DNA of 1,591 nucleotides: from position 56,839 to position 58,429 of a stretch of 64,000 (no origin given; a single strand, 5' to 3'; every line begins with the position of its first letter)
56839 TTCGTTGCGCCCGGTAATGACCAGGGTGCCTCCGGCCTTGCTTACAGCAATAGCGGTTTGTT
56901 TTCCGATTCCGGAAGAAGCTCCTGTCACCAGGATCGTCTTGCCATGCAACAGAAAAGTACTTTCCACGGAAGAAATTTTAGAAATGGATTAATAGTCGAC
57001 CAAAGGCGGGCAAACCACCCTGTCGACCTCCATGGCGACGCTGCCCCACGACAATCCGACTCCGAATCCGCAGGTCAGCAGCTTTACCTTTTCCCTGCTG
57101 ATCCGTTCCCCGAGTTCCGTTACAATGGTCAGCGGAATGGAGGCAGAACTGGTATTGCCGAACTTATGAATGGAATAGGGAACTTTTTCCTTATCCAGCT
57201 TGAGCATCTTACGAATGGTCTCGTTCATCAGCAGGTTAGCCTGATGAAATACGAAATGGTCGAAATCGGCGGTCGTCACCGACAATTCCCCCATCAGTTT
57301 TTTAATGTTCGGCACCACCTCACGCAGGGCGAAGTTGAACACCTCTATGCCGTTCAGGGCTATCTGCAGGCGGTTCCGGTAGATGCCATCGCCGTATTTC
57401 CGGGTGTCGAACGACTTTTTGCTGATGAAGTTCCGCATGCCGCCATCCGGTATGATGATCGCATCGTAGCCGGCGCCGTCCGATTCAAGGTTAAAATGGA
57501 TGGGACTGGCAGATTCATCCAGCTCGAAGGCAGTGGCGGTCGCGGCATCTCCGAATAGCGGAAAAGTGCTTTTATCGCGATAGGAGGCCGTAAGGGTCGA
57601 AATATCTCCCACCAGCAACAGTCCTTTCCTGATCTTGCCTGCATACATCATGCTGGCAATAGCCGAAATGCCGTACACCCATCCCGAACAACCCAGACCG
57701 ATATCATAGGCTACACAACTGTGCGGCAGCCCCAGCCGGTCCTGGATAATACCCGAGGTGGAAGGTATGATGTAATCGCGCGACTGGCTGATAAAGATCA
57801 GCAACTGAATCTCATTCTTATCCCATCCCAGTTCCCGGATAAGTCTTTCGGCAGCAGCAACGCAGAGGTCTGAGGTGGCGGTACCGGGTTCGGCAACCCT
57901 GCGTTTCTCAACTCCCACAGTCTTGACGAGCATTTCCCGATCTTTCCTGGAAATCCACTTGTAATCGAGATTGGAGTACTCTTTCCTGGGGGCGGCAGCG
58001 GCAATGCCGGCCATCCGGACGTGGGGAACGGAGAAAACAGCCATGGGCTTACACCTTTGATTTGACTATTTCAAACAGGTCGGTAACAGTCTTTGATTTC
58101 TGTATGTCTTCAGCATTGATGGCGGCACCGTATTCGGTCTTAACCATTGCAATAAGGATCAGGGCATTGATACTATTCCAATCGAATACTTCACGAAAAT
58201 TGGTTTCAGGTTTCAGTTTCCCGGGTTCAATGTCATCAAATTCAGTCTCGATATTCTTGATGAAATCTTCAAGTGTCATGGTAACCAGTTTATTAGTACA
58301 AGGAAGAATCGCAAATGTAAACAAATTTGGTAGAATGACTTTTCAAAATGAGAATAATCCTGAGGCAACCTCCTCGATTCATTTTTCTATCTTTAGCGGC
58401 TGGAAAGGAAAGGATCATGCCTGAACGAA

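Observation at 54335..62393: Divergent KAS III / ACP / ketoreductase / GT2 / GNAT locus facing two tandem cobalamin-type radical SAM paralogs and an AT3 acyltransferase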

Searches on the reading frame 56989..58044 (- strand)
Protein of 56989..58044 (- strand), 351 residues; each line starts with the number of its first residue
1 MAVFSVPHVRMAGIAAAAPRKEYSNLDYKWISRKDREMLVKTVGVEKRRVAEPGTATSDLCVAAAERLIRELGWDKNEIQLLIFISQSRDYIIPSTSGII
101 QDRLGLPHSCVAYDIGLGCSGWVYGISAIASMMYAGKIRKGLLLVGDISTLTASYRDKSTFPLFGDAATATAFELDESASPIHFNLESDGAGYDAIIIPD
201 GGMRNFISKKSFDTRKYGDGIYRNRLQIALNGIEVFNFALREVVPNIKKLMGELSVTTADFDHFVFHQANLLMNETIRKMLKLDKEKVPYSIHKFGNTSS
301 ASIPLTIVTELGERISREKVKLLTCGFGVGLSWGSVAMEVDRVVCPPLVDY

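Call 3: search_protein_families(library=pfam, proteins=[window:56989-58044:-], max_evalue=0.01)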
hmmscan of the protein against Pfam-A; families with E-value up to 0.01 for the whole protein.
window:56989-58044:- (351 aa): 2 families
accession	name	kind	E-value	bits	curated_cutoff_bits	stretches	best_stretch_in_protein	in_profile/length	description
PF08541.16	ACP_syn_III_C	-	7e-24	84.2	26.6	1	255-339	5-89/90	3-Oxoacyl-[acyl-carrier-protein (ACP)] synthase III C terminal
PF08545.16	ACP_syn_III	-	1.2e-13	51.2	24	1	113-190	1-80/80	3-Oxoacyl-[acyl-carrier-protein (ACP)] synthase III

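Call 4: search_protein_families(library=ncbifam, proteins=[window:56989-58044:-], max_evalue=0.01)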
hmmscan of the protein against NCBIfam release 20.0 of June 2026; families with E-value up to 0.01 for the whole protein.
window:56989-58044:- (351 aa): 13 families
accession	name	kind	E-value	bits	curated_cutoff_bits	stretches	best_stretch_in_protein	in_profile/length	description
NF006829.0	PRK09352.1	subfamily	3.5e-67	226.7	249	1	8-339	4-320/322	beta-ketoacyl-ACP synthase 3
TIGR00747.1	fabH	subfamily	1.2e-56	192.1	292.1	1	9-338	3-320/322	beta-ketoacyl-ACP synthase III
NF009519.0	PRK12880.1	equivalog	1e-52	179.6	436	1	34-340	34-338/353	beta-ketoacyl-ACP synthase III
NF004623.0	PRK05963.1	equivalog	1.5e-40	139.5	437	1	9-339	6-327/328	beta-ketoacyl-ACP synthase III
NF005541.0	PRK07204.1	equivalog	2.2e-35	122.6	402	1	9-339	5-328/329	beta-ketoacyl-ACP synthase III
NF006720.0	PRK09258.1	equivalog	1.7e-32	113.1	285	2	36-146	40-150/338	3-oxoacyl-ACP synthase III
NF005703.0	PRK07515.1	equivalog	8e-30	104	304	1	49-339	88-371/373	beta-ketoacyl-ACP synthase III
NF003274.0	PRK04262.1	equivalog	1e-23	84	244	2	28-150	22-144/347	hydroxymethylglutaryl-CoA synthase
NF005308.0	PRK06840.1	equivalog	3.7e-20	72.2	315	1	9-339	5-334/339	3-oxoacyl-ACP synthase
TIGR00748.1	HMG_CoA_syn_Arc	equivalog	8.8e-16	58.1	353.35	2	240-335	207-302/345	hydroxymethylglutaryl-CoA synthase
NF042429.2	DHPHCoAsyn_DpgA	equivalog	9.2e-07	28.1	425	1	58-307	71-317/350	3,5-dihydroxyphenylacetyl-CoA synthase DpgA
NF005293.2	PRK06816.1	subfamily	0.0015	17.6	450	0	54-122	59-126/378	StlD/DarB family beta-ketosynthase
TIGR01835.1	HMG-CoA-S_prok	equivalog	0.0085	14.9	360.35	0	39-153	31-143/382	hydroxymethylglutaryl-CoA synthase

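Call 59: find_homologous_proteins(query=window:56989-58044:-, max_evalue=1e-40)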
Query window:56989-58044:- (351 aa): 7839 proteins with E <= 1e-40 among 8000 candidates; the best 120 are listed.
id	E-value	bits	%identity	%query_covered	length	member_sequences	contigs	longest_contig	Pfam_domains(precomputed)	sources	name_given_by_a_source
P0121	2.3e-228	775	99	100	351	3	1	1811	PF08545.17,PF08541.17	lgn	-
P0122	4.2e-199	679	84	100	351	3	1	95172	PF08545.17,PF08541.17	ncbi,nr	ncbi:MAG: ketoacyl-ACP synthase III [Bacteroidales bacterium]|nr:ketoacyl-ACP synthase III [Bacteroi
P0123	2.2e-198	676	84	100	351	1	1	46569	PF08545.17,PF08541.17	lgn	-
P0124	2.2e-198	676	84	100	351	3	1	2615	PF08545.17,PF08541.17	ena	-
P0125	1.1e-197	674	83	100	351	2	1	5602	PF08545.17,PF08541.17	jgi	jgi:3-oxoacyl-[acyl-carrier-protein] synthase III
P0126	1.5e-197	674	83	100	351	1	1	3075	PF08545.17,PF08541.17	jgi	jgi:3-oxoacyl-[acyl-carrier-protein] synthase III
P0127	2.6e-197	673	83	100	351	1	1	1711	PF08545.17,PF08541.17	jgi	-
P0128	4.0e-197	672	84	100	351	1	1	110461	PF08545.17,PF08541.17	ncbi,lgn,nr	ncbi:MAG: ketoacyl-ACP synthase III [Bacteroidetes bacterium]|nr:ketoacyl-ACP synthase III [Bacteroi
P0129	5.7e-197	672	83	100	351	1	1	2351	PF08545.17,PF08541.17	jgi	jgi:3-oxoacyl-[acyl-carrier-protein] synthase III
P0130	7.0e-197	672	84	100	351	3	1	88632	PF08545.17,PF08541.17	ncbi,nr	ncbi:MAG: ketoacyl-ACP synthase III [Bacteroidales bacterium]|nr:ketoacyl-ACP synthase III [Bacteroi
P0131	1.8e-196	670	84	100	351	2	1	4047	PF08545.17,PF08541.17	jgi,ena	-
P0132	4.1e-194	662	82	100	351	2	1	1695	PF08545.17,PF08541.17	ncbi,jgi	jgi:3-oxoacyl-[acyl-carrier-protein] synthase-3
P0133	4.5e-194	662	83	100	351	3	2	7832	PF08545.17,PF08541.17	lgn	-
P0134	8.9e-194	661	82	100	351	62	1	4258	PF08545.17,PF08541.17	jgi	jgi:3-oxoacyl-[acyl-carrier-protein] synthase-3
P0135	4.2e-193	659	83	100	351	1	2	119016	PF08545.17,PF08541.17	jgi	-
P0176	2.2e-150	519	64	100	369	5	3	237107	PF08545.17,PF08541.17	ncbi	-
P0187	1.7e-149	516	63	99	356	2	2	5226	PF08545.17,PF08541.17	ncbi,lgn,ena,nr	ncbi:MAG: ketoacyl-ACP synthase III [Pirellulales bacterium]|nr:ketoacyl-ACP synthase III [Pirellula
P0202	1.1e-147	510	63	100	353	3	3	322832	PF08545.17,PF08541.17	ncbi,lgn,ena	-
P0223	2.1e-146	506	63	100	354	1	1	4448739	PF08545.17,PF08541.17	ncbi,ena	-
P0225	2.8e-146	505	61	100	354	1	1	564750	PF08545.17,PF08541.17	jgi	jgi:3-oxoacyl-[acyl-carrier-protein] synthase III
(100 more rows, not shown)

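Call 60: find_encoding_contigs(protein=P0223, flank=10000, max_places=2)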
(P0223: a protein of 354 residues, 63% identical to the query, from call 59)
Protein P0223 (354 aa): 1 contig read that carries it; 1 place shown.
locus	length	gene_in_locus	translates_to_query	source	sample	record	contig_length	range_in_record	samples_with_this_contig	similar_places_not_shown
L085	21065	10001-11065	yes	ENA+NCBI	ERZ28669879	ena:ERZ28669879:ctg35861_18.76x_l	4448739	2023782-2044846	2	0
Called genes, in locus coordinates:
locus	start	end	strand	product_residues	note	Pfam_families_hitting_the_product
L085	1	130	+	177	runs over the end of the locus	PF07638:Sigma70_ECF (weak), PF04542:Sigma70_r2, PF08281:Sigma70_r4_2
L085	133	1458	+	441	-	-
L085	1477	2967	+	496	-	PF18962:Por_Secre_tail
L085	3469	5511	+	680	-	PF16130:DUF4842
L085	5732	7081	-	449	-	PF02812:ELFV_dehydrog_N, PF00208:ELFV_dehydrog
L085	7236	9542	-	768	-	-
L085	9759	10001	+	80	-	PF00550:PP-binding (faint)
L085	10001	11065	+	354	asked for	PF08545:ACP_syn_III, PF08541:ACP_syn_III_C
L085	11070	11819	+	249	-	PF00106:adh_short, PF08659:KR (weak), PF13561:adh_short_C2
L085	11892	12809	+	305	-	PF00535:Glycos_transf_2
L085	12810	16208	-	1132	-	PF01326:PPDK_N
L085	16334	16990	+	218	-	PF00072:Response_reg, PF00196:GerE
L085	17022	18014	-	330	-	PF01018:GTP1_OBG, PF01926:MMR_HSR1, PF02421:FeoB_N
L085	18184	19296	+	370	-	PF04166:PdxA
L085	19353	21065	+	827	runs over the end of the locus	PF08245:Mur_ligase_M, PF01168:Ala_racemase_N, PF00842:Ala_racemase_C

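Call 61: find_encoding_contigs(protein=P0187, flank=10000, max_places=2)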
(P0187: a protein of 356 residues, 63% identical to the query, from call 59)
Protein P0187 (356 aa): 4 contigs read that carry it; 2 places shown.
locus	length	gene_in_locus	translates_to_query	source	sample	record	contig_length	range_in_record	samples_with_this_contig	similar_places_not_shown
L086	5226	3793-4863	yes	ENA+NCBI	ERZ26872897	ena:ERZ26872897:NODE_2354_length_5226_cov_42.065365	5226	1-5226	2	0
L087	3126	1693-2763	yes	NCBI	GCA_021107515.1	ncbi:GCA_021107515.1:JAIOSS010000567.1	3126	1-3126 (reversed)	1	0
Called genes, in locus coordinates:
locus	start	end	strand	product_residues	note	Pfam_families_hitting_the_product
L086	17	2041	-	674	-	PF00501:AMP-binding, PF23024:AMP-dom_DIP2-like, PF23297:ACP_SdgA_C, PF00550:PP-binding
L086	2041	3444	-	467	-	PF02310:B12-binding, PF04055:Radical_SAM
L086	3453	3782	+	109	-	PF00550:PP-binding (weak)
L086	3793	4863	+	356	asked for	PF08545:ACP_syn_III, PF08541:ACP_syn_III_C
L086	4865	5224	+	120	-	PF00106:adh_short, PF01370:Epimerase (weak), PF08659:KR (weak), PF13561:adh_short_C2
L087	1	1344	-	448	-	PF02310:B12-binding, PF04055:Radical_SAM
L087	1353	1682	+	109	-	PF00550:PP-binding (weak)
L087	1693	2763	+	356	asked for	PF08545:ACP_syn_III, PF08541:ACP_syn_III_C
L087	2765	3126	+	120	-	PF00106:adh_short, PF01370:Epimerase (weak), PF08659:KR (weak), PF13561:adh_short_C2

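Call 62: find_related_loci(query=window:56989-58044:-, collection=metagenome_contigs, flank=10000)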
Query window:56989-58044:- (351 aa) in metagenome_contigs; peptide patterns used: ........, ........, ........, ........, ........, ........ (x = any residue, [..] = any of these).
113 stretches matched a pattern; 13 encode a relative of the query (tblastn E <= 1e-3); 13 distinct loci.
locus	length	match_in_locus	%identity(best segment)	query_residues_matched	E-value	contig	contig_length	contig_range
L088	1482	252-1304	84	1-351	0e+0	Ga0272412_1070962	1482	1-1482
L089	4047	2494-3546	84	1-351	0e+0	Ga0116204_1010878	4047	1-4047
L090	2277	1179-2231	83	1-351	0e+0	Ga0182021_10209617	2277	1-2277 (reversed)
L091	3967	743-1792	79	1-350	0e+0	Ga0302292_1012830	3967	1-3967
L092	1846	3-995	82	21-351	0e+0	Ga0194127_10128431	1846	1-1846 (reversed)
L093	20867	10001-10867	25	39-346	2e-19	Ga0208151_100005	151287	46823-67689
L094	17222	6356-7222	25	39-346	2e-19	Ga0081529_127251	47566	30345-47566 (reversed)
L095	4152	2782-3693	26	13-344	1e-14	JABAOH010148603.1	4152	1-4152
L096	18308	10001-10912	26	13-344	1e-14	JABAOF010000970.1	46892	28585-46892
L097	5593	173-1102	22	9-344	4e-13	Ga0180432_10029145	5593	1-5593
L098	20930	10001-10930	23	9-344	7e-13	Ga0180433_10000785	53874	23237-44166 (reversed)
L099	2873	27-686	25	108-346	3e-9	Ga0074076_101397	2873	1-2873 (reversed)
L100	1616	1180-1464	34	250-344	2e-8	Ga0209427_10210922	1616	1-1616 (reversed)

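Call 63: find_encoding_contigs(protein=P0176, flank=10000, max_places=1)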
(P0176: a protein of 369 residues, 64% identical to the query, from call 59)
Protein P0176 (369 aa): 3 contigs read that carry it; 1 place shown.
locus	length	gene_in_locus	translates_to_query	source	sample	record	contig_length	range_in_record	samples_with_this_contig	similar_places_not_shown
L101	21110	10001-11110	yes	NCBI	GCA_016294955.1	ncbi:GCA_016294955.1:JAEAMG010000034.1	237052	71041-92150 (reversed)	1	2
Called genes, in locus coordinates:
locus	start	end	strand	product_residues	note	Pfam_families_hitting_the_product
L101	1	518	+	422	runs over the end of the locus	PF02403:Seryl_tRNA_N, PF00587:tRNA-synt_2b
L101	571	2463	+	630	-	PF12895:ANAPC3 (faint), PF13424:TPR_12 (faint), PF07719:TPR_2 (faint), PF13174:TPR_6 (faint), PF13181:TPR_8 (faint), PF13428:TPR_14 (faint), PF13432:TPR_16 (faint), PF14559:TPR_19 (weak), +1 more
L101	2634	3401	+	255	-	PF00398:RrnaAD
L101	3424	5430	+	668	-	PF08409:TMTC_DUF1736 (weak), PF21033:RMD1-3 (faint), PF00515:TPR_1 (faint), PF07719:TPR_2 (faint), PF13181:TPR_8 (faint), PF13428:TPR_14 (faint), PF13414:TPR_11 (weak), PF13431:TPR_17 (weak), +3 more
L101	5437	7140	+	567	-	PF00501:AMP-binding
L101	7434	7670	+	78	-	-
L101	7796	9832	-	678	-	PF00501:AMP-binding, PF23024:AMP-dom_DIP2-like (weak), PF00550:PP-binding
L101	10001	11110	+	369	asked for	PF08545:ACP_syn_III, PF08541:ACP_syn_III_C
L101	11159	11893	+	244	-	PF00106:adh_short, PF08659:KR, PF13561:adh_short_C2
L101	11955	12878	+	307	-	PF00535:Glycos_transf_2, PF13641:Glyco_tranf_2_3 (weak)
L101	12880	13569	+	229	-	PF13302:Acetyltransf_3 (weak)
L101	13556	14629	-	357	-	PF00685:Sulfotransfer_1, PF13469:Sulfotransfer_3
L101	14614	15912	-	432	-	PF01943:Polysacc_synt, PF13440:Polysacc_synt_3 (weak), PF03023:MurJ, PF01554:MatE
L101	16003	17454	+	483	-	PF03062:MBOAT, PF13813:MBOAT_2 (weak)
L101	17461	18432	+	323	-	-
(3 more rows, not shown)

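Call 64: find_encoding_contigs(protein=P0202, flank=10000, max_places=1)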
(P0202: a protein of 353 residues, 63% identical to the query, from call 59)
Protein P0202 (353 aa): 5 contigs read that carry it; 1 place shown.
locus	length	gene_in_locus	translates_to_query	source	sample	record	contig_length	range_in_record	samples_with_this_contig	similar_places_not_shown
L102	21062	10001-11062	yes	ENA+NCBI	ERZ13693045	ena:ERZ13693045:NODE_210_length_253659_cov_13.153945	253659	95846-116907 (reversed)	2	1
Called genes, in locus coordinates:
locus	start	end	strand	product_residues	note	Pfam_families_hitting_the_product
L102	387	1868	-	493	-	PF02310:B12-binding, PF04055:Radical_SAM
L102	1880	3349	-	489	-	PF02310:B12-binding, PF04055:Radical_SAM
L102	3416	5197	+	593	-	PF00501:AMP-binding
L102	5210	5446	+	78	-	PF00550:PP-binding (weak)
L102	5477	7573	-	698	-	PF00501:AMP-binding, PF23024:AMP-dom_DIP2-like (weak), PF00550:PP-binding (weak)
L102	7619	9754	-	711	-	PF00501:AMP-binding, PF23024:AMP-dom_DIP2-like (weak)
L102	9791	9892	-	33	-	-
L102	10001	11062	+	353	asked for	PF08545:ACP_syn_III, PF08541:ACP_syn_III_C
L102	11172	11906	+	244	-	PF00106:adh_short, PF08659:KR, PF13561:adh_short_C2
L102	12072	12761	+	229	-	PF13302:Acetyltransf_3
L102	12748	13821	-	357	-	PF00685:Sulfotransfer_1, PF13469:Sulfotransfer_3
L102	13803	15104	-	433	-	PF01943:Polysacc_synt, PF13440:Polysacc_synt_3 (weak), PF01554:MatE (weak)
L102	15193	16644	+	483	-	PF03062:MBOAT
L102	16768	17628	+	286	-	-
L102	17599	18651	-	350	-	PF00685:Sulfotransfer_1, PF13469:Sulfotransfer_3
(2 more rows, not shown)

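Call 65: find_encoding_contigs(protein=P0225, flank=10000, max_places=1)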
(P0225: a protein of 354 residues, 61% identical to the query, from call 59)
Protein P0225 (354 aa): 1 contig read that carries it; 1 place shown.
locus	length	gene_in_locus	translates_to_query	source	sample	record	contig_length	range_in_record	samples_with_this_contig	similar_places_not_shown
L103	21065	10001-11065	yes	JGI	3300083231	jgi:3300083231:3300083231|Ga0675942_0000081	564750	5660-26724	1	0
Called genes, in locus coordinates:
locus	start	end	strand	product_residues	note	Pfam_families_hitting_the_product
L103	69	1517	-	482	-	PF05048:NosD, PF13229:Beta_helix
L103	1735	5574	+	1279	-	PF18962:Por_Secre_tail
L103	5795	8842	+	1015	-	-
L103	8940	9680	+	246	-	-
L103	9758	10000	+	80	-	-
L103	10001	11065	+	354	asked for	PF08545:ACP_syn_III, PF08541:ACP_syn_III_C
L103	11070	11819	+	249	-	PF23441:SDR (faint), PF00106:adh_short, PF01370:Epimerase (weak), PF08659:KR, PF13561:adh_short_C2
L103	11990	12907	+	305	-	PF00535:Glycos_transf_2, PF10111:Glyco_tranf_2_2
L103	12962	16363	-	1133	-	PF01326:PPDK_N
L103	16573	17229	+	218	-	PF00072:Response_reg (weak), PF00196:GerE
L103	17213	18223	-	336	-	PF01018:GTP1_OBG, PF01926:MMR_HSR1, PF02421:FeoB_N (weak)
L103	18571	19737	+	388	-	PF04166:PdxA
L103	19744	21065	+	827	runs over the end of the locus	PF08245:Mur_ligase_M, PF01168:Ala_racemase_N, PF00842:Ala_racemase_C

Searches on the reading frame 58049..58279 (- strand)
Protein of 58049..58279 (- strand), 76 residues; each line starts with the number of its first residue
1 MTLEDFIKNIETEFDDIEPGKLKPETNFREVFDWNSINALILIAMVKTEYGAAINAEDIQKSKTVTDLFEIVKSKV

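Call 3: search_protein_families(library=pfam, proteins=[window:58049-58279:-], max_evalue=0.01)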
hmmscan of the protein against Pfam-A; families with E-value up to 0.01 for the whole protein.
window:58049-58279:- (76 aa): 1 family
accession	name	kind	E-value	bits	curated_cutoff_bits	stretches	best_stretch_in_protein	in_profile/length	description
PF00550.31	PP-binding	-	1.3e-05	25.8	20.8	1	13-68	9-63/67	Phosphopantetheine attachment site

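Call 4: search_protein_families(library=ncbifam, proteins=[window:58049-58279:-], max_evalue=0.01)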
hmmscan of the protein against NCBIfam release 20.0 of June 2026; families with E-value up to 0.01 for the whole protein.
window:58049-58279:- (76 aa): 8 families
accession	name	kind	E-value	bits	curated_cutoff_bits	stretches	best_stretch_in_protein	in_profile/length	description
NF003757.0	PRK05350.1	equivalog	7.1e-08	32.5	65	1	9-74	13-78/83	acyl carrier protein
NF002148.0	PRK00982.1-2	subfamily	8.3e-07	28.8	71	1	3-75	5-77/79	acyl carrier protein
NF002150.0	PRK00982.1-4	subfamily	1.1e-06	28.7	66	1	9-75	12-78/80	acyl carrier protein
NF002147.0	PRK00982.1-1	equivalog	8.1e-05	22.4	84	1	9-73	14-78/83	acyl carrier protein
NF040636.1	AcpM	exception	0.0003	20.8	146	1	8-73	11-76/93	meromycolate extension acyl carrier protein AcpM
TIGR00517.1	acyl_carrier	equivalog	0.00049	19.9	70.45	1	3-75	4-76/77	acyl carrier protein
NF006031.0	PRK08172.1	equivalog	0.0016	19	76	1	1-75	3-77/82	acyl carrier protein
NF006617.0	PRK09184.1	subfamily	0.0082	16.1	70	1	13-66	27-81/96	phosphopantetheine-binding protein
